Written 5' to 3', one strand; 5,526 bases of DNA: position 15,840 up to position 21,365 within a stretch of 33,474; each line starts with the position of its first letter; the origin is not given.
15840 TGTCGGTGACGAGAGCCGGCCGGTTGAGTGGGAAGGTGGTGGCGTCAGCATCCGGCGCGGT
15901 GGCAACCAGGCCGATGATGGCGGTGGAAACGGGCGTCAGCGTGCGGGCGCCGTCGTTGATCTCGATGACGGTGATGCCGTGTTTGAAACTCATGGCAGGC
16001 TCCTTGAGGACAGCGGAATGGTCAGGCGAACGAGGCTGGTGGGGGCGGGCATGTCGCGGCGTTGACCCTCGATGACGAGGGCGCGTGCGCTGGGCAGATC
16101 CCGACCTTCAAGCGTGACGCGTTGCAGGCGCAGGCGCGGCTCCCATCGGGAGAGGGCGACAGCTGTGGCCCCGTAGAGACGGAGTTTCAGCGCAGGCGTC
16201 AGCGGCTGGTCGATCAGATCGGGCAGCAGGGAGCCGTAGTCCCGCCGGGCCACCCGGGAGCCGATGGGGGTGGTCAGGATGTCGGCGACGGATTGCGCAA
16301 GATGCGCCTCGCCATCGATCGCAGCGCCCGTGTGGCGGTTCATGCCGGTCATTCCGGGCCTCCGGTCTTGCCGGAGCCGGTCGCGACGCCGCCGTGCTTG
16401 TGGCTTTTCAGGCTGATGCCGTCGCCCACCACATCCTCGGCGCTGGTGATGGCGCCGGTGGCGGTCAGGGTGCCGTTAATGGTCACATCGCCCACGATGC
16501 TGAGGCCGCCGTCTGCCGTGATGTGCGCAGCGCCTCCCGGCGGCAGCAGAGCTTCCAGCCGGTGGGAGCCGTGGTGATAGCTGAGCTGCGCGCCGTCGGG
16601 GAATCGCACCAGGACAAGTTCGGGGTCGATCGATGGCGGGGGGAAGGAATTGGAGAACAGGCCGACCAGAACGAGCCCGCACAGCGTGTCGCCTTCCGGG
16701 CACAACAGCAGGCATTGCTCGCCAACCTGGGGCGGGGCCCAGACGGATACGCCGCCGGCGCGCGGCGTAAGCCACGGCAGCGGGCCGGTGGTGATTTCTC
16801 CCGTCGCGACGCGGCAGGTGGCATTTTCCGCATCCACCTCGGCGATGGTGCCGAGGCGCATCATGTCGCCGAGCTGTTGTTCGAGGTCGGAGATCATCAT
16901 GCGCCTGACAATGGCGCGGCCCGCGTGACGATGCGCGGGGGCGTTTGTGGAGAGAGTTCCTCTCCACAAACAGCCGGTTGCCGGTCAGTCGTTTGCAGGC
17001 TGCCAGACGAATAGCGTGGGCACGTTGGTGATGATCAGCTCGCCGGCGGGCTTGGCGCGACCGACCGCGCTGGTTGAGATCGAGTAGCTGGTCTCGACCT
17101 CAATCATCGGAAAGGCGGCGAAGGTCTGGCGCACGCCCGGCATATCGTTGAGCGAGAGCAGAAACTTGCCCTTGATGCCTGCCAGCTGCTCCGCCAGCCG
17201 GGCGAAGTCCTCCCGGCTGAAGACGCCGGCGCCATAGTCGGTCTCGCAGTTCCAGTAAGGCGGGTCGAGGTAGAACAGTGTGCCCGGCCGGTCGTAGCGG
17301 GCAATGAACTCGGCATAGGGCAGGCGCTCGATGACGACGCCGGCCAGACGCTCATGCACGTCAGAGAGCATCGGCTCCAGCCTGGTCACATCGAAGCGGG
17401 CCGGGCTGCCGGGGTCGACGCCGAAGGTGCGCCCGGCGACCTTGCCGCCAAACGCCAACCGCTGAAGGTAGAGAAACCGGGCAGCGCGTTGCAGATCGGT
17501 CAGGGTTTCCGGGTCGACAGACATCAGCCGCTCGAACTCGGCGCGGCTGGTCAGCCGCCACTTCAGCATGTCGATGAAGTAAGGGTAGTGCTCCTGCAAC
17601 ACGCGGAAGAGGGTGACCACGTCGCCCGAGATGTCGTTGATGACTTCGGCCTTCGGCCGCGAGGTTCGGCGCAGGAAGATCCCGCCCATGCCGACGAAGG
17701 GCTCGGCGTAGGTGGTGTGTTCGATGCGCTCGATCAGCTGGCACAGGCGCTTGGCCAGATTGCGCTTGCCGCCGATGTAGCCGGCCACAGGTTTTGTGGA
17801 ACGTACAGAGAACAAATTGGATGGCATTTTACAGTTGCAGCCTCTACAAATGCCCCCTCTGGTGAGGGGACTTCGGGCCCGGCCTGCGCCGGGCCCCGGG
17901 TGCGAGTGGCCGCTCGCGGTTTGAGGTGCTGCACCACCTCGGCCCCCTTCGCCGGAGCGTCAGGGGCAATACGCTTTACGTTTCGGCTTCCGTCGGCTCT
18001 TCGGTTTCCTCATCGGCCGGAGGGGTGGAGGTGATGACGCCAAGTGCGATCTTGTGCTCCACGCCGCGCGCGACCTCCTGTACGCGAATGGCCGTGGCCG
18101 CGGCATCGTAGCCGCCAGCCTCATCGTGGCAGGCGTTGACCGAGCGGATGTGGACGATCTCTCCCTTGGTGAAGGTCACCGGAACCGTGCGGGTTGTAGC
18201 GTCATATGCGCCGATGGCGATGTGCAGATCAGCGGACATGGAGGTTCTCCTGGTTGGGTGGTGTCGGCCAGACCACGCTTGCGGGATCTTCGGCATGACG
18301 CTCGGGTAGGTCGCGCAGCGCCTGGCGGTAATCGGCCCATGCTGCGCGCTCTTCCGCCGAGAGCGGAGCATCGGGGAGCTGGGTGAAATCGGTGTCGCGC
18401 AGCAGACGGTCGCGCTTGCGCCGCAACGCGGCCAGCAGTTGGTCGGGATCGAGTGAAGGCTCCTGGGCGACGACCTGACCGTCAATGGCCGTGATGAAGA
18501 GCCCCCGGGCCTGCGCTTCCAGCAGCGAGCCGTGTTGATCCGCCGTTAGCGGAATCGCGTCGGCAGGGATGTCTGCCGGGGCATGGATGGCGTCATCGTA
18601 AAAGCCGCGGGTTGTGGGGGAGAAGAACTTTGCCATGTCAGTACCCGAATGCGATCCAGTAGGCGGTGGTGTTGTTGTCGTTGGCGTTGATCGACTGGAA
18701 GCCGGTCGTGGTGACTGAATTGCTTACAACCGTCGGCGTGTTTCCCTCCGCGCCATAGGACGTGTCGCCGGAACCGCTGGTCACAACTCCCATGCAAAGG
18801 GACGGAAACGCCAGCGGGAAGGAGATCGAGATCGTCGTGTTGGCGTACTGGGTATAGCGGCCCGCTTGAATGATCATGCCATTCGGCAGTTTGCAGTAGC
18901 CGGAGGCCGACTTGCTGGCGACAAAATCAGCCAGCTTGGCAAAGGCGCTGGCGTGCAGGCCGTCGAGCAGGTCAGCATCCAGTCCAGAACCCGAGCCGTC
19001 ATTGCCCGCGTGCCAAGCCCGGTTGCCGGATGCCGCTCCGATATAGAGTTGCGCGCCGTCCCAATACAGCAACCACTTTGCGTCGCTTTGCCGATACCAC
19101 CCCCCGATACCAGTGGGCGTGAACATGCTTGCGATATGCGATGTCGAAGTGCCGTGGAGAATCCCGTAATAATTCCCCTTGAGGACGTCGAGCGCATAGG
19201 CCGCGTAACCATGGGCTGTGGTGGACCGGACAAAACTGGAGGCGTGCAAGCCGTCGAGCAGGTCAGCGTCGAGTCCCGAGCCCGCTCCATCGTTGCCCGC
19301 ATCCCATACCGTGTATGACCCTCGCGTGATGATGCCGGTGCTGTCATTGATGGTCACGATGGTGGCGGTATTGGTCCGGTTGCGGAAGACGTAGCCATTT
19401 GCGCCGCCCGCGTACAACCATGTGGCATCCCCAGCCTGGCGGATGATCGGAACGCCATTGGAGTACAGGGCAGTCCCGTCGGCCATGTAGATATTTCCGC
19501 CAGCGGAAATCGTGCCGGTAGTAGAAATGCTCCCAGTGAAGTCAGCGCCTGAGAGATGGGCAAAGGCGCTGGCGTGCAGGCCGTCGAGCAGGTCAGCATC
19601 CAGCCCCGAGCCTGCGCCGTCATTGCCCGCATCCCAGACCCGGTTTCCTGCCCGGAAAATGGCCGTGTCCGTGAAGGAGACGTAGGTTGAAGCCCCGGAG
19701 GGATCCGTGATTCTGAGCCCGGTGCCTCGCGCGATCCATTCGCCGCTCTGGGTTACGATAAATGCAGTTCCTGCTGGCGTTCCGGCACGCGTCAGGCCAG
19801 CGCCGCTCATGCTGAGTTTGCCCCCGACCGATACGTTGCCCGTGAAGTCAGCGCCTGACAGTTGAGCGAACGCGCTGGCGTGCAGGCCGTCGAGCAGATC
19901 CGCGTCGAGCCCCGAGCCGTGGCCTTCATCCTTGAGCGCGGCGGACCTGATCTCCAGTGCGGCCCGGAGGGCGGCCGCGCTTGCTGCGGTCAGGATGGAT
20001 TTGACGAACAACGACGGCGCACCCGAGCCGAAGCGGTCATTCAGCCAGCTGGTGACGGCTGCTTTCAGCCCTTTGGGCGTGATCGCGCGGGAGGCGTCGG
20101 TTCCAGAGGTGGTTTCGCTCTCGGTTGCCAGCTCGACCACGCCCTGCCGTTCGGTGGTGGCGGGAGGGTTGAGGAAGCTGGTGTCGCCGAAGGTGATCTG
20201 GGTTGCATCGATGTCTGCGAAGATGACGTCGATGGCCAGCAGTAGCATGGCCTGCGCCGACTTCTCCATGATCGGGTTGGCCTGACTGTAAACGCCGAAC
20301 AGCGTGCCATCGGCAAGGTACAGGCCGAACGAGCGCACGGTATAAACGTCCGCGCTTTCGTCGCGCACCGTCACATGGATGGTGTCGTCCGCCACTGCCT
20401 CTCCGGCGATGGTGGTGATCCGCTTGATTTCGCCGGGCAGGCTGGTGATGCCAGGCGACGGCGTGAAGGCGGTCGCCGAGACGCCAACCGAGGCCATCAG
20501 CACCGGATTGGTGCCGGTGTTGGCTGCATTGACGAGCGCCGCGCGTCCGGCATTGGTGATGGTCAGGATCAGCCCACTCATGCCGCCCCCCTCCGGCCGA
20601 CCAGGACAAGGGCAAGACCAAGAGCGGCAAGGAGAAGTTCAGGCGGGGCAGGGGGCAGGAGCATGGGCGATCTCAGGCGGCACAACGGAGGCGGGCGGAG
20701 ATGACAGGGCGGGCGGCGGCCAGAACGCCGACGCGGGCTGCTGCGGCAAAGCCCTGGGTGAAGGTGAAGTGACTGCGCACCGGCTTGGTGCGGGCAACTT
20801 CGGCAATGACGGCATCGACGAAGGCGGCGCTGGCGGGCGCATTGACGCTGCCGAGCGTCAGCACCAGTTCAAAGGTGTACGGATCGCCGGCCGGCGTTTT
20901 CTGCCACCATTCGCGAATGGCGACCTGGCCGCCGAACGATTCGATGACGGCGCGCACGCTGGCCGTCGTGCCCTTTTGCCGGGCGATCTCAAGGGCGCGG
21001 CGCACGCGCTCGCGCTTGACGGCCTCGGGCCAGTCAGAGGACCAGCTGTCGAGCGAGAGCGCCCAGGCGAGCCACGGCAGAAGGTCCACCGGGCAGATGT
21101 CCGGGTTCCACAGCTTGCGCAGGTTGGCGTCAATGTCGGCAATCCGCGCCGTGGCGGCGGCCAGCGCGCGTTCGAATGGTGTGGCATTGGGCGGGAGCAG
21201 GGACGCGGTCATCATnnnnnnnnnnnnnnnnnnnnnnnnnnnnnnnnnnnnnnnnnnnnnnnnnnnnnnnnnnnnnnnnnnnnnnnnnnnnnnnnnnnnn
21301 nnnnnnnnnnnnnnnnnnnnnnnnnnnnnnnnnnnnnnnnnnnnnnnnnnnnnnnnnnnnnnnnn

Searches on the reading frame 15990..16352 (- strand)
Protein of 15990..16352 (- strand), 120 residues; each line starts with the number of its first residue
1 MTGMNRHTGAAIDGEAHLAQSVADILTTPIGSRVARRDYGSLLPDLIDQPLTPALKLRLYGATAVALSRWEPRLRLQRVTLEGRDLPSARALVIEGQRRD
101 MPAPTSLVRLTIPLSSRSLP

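Call 18: search_protein_families(library=phrogs, proteins=[window:15990-16352:-], max_evalue=0.001)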
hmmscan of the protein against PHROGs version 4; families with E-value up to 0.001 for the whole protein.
window:15990-16352:- (120 aa): 3 families
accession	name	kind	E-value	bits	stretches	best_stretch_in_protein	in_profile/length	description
phrog_43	-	tail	7.5e-40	136.5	1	1-114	5-122/126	baseplate wedge subunit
phrog_261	-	tail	3e-08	34.8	1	5-80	30-109/312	baseplate wedge subunit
phrog_975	-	tail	0.00082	19.5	1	10-55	129-174/238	baseplate protein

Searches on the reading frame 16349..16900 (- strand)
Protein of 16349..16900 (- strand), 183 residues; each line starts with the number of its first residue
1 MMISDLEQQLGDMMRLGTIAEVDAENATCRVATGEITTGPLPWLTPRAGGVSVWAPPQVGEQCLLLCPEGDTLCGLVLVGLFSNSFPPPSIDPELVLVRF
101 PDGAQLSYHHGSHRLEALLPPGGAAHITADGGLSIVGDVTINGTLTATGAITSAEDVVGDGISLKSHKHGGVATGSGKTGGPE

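Call 18: search_protein_families(library=phrogs, proteins=[window:16349-16900:-], max_evalue=0.001)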
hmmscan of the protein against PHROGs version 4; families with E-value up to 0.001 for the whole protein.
window:16349-16900:- (183 aa): 5 families
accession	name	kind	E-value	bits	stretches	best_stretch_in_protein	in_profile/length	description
phrog_9992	-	tail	6.8e-28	98.8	1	3-144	7-149/228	baseplate assembly protein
phrog_6142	-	tail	1.7e-18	68.1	1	3-103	8-111/165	baseplate assembly protein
phrog_20516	-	unknown function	1.1e-08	36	1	125-182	23-81/82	-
phrog_11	-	tail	1.9e-06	26.1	1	5-179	11-177/1960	baseplate spike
phrog_3216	-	tail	0.00087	19.9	0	128-181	268-324/325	baseplate assembly protein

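Call 23: find_related_loci(query=window:16349-16900:-, collection=viral_contigs, flank=10000)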
Query window:16349-16900:- (183 aa) in viral_contigs; peptide patterns used: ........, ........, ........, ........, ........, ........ (x = any residue, [..] = any of these).
18 stretches matched a pattern, but none encodes a relative of the query by tblastn (E <= 1e-3).

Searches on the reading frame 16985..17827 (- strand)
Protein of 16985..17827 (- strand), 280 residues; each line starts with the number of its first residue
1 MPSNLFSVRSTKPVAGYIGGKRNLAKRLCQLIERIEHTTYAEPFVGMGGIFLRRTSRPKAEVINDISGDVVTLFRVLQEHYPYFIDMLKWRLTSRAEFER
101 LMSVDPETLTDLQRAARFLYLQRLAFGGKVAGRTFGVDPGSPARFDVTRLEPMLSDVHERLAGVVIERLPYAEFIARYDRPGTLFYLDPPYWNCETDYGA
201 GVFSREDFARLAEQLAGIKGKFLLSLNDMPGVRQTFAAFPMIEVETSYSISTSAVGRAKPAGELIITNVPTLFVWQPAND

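Call 18: search_protein_families(library=phrogs, proteins=[window:16985-17827:-], max_evalue=0.001)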
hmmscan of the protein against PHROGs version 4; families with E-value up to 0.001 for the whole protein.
window:16985-17827:- (280 aa): 5 families
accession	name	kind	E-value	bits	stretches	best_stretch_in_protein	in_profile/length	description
phrog_56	-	other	2.1e-83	282.7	1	8-270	58-324/647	DNA methyltransferase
phrog_1996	-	other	2.3e-26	93.5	1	144-269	17-141/150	DNA methyltransferase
phrog_13242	-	unknown function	1.3e-20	74.8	1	12-226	26-229/450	-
phrog_26700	-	unknown function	1.2e-10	41.5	1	12-268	7-275/552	-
phrog_116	-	other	0.00011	21.6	1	33-131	531-631/779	DNA methyltransferase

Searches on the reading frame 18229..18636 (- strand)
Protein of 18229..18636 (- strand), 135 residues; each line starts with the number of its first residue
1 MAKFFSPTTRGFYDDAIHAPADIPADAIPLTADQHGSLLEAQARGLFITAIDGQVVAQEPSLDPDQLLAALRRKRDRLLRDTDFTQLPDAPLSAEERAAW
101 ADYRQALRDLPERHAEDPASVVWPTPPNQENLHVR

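Call 18: search_protein_families(library=phrogs, proteins=[window:18229-18636:-], max_evalue=0.001)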
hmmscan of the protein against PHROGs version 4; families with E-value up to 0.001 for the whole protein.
window:18229-18636:- (135 aa): 9 families
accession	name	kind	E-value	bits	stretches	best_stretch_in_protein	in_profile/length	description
phrog_188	-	tail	5.3e-24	86.1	1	1-128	44-182/207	tail fiber assembly protein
phrog_4912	-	tail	9.8e-20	72.3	1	61-130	136-204/226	tail fiber assembly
phrog_8716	-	tail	8.8e-17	62.8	1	66-130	75-147/152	tail fiber protein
phrog_4628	-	tail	1.1e-10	42.8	1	47-128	45-125/126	tail fiber assembly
phrog_4697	-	tail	3.4e-09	37.5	1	65-116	142-194/314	tail assembly chaperone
phrog_5400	-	unknown function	7.5e-09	36.8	1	3-60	2-58/145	-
phrog_8746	-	tail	3.6e-08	34.7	1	69-128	80-139/139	tail fiber assembly protein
phrog_5714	-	unknown function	3.2e-07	31.4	1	68-114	45-88/95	-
phrog_5844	-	unknown function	4.9e-05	24.2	0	25-115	81-182/199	-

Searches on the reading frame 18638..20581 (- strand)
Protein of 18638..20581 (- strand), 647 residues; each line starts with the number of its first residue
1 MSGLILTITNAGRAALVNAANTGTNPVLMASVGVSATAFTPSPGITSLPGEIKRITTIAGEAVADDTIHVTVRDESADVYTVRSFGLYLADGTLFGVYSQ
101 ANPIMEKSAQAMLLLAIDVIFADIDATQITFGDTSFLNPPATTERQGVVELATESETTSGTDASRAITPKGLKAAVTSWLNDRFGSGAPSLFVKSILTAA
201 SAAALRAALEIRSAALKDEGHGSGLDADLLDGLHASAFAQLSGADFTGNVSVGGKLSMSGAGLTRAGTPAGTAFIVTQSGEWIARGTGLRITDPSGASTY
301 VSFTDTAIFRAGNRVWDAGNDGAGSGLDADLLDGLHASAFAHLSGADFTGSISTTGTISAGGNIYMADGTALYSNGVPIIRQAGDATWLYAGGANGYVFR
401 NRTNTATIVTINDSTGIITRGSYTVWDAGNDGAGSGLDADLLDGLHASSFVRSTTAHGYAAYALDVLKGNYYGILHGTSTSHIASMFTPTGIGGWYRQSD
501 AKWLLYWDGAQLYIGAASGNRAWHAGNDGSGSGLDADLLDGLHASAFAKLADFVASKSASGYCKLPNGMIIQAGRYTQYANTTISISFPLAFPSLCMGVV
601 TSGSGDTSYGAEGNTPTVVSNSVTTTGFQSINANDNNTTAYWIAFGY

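Call 18: search_protein_families(library=phrogs, proteins=[window:18638-20581:-], max_evalue=0.001)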
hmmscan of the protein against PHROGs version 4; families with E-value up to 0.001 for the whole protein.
window:18638-20581:- (647 aa): 22 families
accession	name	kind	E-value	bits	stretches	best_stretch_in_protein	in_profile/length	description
phrog_25563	-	unknown function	2.6e-137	460.4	2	3-341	2-305/777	-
phrog_8443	-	tail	1.2e-112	378.9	1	1-241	1-237/636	tail fiber protein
phrog_15547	-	unknown function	1.4e-87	295.4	1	1-241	1-234/373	-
phrog_4849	-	tail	2.7e-65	222.3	1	4-179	3-178/788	tail protein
phrog_17623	-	tail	2e-56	192.7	1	1-198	3-199/1114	tail collar fiber protein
phrog_3737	-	tail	7.6e-31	108.6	1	1-134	3-136/270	tail fiber protein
phrog_31593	-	unknown function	3.2e-17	62.7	2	393-457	63-129/989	-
phrog_4209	-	tail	4.1e-16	60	1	551-647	309-406/406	tail fiber protein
phrog_2557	-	head and packaging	4.6e-15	56.3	1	548-647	430-533/534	virion structural protein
phrog_1396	-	tail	7.7e-15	56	1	553-647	245-341/504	tail fiber protein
phrog_25379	-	tail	3.2e-13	50.6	1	405-480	242-298/384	tail protein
phrog_25747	-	tail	6.2e-13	48.6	1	522-570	421-466/901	tail fiber protein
phrog_17472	-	tail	1.4e-10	41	1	8-130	15-136/872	tail protein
phrog_4618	-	tail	3.9e-10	40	1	6-115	7-121/413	tail collar fiber protein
phrog_381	-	tail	2e-09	38.3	1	7-102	8-109/566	tail fiber protein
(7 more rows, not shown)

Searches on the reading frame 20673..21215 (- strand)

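Call 18: search_protein_families(library=phrogs, proteins=[window:20673-21215:-], max_evalue=0.001)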
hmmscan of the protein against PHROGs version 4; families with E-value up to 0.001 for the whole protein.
window:20673-21215:- (180 aa): 9 families
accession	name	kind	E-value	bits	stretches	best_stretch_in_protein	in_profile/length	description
phrog_48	-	tail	1.5e-69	236.3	1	1-169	11-177/478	tail protein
phrog_5726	-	tail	1.7e-34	120.8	1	2-157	3-165/249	tail protein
phrog_9915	-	unknown function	6.2e-24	84.4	1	3-127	810-936/1813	-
phrog_34934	-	tail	5.3e-20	72.7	1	2-98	6-99/413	tail protein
phrog_29945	-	unknown function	4.2e-17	63.4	1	25-114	117-205/369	-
phrog_14404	-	tail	1.1e-15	58.6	1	48-150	60-156/363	baseplate protein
phrog_19272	-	unknown function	6.7e-08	33.3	1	4-95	5-97/288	-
phrog_17612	-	tail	2.3e-07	31.2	1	5-150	2-135/406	tail protein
phrog_1228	-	tail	0.00085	19.7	1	36-102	45-111/193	tail protein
